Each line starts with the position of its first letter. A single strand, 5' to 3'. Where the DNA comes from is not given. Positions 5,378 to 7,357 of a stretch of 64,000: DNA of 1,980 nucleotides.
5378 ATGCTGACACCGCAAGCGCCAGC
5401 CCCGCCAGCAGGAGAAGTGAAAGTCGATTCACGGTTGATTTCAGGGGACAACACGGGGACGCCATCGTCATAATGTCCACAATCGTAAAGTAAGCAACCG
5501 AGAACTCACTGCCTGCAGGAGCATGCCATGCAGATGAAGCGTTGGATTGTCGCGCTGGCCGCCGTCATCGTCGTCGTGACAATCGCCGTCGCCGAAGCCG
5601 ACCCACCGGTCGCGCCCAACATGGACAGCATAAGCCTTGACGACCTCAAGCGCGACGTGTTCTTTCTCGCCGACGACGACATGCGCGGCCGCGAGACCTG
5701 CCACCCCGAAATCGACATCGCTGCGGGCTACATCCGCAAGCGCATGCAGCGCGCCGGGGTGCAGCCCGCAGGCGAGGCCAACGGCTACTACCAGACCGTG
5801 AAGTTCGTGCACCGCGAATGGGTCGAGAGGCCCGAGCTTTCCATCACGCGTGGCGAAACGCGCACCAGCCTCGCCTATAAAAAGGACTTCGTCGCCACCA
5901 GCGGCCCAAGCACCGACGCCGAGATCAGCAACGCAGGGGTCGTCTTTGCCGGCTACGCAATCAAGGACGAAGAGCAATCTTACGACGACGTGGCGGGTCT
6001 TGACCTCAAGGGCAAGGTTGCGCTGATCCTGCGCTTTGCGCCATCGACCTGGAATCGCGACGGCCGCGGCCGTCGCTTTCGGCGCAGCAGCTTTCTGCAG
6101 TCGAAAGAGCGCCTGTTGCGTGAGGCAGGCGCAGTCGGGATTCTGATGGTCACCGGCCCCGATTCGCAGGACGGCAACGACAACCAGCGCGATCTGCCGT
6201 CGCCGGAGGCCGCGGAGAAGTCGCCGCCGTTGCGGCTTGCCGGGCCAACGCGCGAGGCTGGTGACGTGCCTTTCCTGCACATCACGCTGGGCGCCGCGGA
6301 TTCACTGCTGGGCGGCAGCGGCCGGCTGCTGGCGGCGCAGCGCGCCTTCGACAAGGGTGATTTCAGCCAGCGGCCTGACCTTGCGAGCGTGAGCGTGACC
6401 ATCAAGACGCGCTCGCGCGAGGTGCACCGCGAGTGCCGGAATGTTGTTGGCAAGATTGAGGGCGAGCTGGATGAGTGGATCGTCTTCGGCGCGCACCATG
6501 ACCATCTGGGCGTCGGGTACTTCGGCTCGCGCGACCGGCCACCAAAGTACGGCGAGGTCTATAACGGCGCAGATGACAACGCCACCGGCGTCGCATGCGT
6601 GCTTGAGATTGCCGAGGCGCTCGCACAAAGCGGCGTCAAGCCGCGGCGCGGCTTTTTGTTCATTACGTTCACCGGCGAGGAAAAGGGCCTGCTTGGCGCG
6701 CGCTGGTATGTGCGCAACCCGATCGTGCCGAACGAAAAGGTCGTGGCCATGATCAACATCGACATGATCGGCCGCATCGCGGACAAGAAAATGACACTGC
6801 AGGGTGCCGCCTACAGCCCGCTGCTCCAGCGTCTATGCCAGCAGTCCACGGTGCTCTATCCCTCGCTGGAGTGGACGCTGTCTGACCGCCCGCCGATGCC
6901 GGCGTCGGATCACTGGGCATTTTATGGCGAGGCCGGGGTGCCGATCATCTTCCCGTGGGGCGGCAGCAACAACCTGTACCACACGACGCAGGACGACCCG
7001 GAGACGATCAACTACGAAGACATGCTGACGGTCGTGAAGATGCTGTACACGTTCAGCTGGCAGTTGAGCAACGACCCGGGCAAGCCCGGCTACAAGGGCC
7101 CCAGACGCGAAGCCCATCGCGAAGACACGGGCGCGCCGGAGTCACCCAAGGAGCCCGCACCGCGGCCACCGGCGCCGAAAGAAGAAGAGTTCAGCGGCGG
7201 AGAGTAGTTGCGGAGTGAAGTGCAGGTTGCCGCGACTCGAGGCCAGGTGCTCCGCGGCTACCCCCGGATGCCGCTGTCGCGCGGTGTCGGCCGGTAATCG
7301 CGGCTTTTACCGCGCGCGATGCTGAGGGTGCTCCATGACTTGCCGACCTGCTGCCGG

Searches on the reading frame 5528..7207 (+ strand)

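Call 92: search_protein_families(library=pfam, proteins=[window:5528-7207:+], max_evalue=0.00001)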
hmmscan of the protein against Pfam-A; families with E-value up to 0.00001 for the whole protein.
window:5528-7207:+ (559 aa): 2 families
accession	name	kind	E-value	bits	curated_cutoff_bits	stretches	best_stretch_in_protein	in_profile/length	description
PF04389.22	Peptidase_M28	-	3.6e-38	131.7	21.3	1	305-506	1-189/193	Peptidase family M28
PF01546.33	Peptidase_M20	-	1.5e-08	35.2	24.6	1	347-509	32-203/206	Peptidase family M20/M25/M40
